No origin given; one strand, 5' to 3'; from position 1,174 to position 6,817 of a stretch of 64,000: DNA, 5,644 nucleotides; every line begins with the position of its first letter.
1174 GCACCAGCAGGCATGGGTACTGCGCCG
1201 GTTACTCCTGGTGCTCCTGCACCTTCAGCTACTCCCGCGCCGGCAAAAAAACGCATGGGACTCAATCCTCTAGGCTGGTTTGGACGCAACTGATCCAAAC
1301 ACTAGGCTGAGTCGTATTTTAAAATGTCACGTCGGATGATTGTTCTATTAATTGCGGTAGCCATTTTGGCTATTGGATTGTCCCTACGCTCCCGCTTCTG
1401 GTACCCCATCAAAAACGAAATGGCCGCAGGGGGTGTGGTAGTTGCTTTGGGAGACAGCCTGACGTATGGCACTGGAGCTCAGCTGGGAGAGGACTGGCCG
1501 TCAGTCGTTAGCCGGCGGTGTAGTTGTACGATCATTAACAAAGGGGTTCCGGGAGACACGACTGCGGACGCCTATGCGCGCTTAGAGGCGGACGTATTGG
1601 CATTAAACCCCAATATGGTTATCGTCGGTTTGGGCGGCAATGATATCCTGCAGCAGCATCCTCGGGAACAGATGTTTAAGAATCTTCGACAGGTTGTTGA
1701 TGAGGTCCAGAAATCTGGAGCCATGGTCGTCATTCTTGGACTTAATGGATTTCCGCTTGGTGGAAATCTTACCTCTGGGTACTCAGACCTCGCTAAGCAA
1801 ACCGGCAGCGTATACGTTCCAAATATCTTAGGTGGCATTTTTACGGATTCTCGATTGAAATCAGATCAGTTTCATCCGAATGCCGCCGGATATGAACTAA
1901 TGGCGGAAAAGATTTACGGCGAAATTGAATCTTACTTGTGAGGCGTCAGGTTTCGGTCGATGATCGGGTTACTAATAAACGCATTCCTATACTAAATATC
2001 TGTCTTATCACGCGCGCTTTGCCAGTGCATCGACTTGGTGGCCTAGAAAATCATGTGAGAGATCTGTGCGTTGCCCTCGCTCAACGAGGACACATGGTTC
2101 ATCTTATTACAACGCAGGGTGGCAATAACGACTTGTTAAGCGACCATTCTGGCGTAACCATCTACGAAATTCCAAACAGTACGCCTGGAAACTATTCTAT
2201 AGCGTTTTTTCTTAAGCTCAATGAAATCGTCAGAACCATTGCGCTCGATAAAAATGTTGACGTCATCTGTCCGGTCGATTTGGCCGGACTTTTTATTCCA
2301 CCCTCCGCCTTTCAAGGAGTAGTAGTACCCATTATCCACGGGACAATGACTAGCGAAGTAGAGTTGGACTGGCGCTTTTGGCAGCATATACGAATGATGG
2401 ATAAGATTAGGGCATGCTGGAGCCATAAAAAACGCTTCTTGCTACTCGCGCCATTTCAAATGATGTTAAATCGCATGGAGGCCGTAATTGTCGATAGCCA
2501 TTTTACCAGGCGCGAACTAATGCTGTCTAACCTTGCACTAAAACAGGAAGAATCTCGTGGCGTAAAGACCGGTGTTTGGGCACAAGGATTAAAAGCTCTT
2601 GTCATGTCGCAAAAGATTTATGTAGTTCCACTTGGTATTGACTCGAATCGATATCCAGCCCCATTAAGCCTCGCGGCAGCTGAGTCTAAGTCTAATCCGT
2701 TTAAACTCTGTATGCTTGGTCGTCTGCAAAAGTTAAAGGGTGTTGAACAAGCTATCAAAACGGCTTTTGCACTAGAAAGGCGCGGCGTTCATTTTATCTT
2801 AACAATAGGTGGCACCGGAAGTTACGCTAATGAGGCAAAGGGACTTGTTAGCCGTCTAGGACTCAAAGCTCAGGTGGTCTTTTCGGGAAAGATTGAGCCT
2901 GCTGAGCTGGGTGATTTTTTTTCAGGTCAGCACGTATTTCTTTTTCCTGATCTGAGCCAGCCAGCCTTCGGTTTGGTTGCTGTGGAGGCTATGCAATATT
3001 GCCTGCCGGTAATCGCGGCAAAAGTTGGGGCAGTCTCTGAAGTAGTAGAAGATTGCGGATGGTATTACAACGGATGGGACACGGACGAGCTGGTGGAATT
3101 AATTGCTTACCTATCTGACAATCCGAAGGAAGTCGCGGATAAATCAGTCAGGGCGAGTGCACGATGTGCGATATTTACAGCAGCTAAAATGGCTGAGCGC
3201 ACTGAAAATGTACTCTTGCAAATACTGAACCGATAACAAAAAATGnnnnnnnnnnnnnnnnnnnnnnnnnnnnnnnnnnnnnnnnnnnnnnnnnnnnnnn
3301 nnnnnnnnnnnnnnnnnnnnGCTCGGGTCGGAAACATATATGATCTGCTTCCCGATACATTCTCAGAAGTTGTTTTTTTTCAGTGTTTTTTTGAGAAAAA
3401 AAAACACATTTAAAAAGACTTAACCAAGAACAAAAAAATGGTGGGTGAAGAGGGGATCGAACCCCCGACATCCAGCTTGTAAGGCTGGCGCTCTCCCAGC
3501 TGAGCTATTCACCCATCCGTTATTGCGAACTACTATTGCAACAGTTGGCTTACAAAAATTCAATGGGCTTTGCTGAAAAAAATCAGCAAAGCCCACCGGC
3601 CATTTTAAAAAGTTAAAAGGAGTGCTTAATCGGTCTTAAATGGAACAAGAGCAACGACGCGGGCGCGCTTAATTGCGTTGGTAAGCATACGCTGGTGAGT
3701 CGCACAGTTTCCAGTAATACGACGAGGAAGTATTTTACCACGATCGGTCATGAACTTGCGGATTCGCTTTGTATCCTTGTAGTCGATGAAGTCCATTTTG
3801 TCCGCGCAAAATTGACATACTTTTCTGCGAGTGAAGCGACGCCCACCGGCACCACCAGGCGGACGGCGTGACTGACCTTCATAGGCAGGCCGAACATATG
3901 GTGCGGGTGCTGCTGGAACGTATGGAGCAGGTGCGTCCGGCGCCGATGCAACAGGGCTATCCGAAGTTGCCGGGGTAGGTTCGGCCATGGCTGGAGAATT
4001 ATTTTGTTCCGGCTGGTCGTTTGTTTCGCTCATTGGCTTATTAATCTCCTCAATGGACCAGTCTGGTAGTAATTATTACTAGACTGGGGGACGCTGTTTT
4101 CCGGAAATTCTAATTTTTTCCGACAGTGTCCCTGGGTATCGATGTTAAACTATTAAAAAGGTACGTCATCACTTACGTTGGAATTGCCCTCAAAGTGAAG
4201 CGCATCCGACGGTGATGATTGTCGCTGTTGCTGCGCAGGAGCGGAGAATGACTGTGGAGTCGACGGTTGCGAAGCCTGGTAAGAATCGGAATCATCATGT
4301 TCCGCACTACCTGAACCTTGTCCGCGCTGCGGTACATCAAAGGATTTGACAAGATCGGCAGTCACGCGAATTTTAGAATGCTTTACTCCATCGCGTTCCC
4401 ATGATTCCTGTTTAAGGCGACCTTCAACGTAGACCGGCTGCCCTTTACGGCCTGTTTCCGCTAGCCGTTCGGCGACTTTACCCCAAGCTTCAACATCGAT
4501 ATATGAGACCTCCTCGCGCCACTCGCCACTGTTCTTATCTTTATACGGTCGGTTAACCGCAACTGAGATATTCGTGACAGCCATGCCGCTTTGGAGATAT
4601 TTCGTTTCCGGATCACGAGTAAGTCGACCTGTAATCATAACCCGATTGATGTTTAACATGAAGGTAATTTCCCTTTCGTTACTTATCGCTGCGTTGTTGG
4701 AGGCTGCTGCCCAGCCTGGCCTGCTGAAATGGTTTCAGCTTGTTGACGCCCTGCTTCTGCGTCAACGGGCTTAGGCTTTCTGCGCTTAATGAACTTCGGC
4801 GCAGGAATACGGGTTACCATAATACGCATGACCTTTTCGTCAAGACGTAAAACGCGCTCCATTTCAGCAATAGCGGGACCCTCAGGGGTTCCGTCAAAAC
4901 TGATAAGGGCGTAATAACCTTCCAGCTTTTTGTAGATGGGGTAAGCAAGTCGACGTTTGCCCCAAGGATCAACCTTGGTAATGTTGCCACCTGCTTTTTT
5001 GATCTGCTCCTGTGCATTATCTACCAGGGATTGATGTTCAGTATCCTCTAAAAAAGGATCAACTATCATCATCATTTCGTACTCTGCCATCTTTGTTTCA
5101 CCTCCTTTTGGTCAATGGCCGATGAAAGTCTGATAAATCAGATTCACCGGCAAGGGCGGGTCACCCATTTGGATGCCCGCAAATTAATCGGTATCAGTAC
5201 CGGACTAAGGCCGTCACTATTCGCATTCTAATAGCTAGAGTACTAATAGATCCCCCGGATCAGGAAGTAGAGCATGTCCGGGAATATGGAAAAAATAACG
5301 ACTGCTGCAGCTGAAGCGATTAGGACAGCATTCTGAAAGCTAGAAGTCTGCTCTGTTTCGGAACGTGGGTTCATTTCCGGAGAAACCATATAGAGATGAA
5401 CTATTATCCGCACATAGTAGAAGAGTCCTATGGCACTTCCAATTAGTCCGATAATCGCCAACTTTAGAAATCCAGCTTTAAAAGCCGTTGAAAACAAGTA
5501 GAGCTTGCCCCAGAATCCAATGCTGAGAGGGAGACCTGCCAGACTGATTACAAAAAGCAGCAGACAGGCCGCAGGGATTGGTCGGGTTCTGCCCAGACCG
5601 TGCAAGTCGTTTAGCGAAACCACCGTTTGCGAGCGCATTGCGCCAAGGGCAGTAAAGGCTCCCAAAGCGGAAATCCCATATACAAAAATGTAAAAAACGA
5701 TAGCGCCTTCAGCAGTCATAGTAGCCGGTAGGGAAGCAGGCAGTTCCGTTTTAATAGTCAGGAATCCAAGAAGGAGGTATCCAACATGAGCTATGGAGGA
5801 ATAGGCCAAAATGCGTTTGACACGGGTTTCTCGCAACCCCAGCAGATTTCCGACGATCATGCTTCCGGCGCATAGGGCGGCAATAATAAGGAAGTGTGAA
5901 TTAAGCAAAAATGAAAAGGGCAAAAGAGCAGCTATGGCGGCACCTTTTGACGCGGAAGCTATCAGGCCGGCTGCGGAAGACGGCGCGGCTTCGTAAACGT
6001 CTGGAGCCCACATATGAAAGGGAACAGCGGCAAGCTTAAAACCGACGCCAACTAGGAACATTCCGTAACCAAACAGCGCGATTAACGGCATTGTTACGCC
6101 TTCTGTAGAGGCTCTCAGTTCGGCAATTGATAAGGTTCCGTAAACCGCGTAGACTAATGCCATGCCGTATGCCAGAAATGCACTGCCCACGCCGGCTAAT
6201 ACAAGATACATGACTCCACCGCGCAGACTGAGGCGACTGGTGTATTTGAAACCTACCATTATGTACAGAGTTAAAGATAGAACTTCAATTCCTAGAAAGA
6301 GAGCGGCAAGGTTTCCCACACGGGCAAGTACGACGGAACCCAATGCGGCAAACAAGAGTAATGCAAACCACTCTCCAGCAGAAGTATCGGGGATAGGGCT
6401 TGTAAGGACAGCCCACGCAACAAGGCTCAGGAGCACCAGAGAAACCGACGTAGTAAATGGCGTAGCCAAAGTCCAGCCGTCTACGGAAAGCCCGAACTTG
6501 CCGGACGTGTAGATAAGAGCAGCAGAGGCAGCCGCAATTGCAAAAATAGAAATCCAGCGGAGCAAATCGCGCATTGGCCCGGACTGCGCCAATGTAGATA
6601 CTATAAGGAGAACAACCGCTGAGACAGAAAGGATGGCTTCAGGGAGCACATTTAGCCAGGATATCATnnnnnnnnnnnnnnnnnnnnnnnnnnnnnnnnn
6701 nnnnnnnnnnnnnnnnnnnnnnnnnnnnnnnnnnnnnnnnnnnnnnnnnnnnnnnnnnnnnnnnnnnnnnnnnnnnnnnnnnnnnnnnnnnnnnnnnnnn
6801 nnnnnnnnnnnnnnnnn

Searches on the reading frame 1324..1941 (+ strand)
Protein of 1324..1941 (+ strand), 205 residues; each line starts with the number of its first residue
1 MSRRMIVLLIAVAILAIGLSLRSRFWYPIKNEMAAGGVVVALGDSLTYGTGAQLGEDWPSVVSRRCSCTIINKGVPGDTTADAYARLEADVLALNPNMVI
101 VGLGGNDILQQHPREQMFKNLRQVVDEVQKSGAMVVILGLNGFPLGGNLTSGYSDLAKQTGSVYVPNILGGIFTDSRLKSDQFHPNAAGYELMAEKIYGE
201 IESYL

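Call 46: search_protein_families(library=pfam, proteins=[window:1324-1941:+], max_evalue=0.00001)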
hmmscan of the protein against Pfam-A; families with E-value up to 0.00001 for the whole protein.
window:1324-1941:+ (205 aa): 2 families
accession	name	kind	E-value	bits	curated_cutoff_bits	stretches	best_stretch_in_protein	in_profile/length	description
PF13472.12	Lipase_GDSL_2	-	1.9e-24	87.6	32.9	1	41-192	1-178/178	GDSL-like Lipase/Acylhydrolase family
PF00657.28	Lipase_GDSL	-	1.7e-16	61.5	23.6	1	39-134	1-116/208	GDSL-like Lipase/Acylhydrolase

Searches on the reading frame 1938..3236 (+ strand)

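Call 46: search_protein_families(library=pfam, proteins=[window:1938-3236:+], max_evalue=0.00001)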
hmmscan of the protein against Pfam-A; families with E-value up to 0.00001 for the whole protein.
window:1938-3236:+ (432 aa): 5 families
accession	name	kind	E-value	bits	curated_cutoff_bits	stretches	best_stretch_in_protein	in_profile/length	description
PF00534.26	Glycos_transf_1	-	3.6e-24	85.7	26.4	1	249-399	10-162/172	Glycosyl transferases group 1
PF13692.12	Glyco_trans_1_4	-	6.4e-18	65.8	27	1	256-394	3-141/142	Glycosyl transferases group 1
PF13439.12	Glyco_transf_4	-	8.2e-13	49.2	28.5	1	34-195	2-149/170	Glycosyltransferase Family 4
PF20706.3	GT4-conflict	-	1.7e-09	37.6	26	0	246-361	193-311/385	Family 4 Glycosyltransferase in conflict systems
PF13579.12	Glyco_trans_4_4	-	6.9e-06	26.9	29.7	0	34-194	1-142/158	Glycosyl transferase 4-like domain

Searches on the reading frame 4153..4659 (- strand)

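Call 46: search_protein_families(library=pfam, proteins=[window:4153-4659:-], max_evalue=0.00001)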
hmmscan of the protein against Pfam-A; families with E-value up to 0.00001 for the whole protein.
window:4153-4659:- (168 aa): 1 family
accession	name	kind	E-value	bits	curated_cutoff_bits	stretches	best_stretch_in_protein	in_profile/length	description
PF00436.31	SSB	-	1.7e-31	108.8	26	1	4-105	1-102/104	Single-strand binding protein family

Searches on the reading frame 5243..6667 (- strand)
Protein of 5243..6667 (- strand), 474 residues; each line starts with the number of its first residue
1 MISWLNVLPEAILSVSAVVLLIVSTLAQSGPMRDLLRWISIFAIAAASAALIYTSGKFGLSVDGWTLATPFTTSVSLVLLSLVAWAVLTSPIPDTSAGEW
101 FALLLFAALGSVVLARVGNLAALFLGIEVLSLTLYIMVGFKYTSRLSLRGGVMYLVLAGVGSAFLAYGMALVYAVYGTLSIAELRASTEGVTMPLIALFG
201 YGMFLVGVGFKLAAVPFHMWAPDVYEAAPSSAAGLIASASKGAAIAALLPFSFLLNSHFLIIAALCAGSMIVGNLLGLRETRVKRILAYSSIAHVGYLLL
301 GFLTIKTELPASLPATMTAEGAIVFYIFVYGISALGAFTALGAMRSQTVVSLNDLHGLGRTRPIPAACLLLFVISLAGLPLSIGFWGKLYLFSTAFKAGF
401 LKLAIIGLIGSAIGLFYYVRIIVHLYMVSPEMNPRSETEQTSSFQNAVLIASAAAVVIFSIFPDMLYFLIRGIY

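Call 46: search_protein_families(library=pfam, proteins=[window:5243-6667:-], max_evalue=0.00001)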
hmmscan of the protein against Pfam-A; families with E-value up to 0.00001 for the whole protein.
window:5243-6667:- (474 aa): 1 family
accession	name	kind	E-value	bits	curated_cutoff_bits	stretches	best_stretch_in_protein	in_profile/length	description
PF00361.26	Proton_antipo_M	-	1.1e-53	182.8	21.5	1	119-413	3-293/294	NADH:quinone oxidoreductase/Mrp antiporter, TM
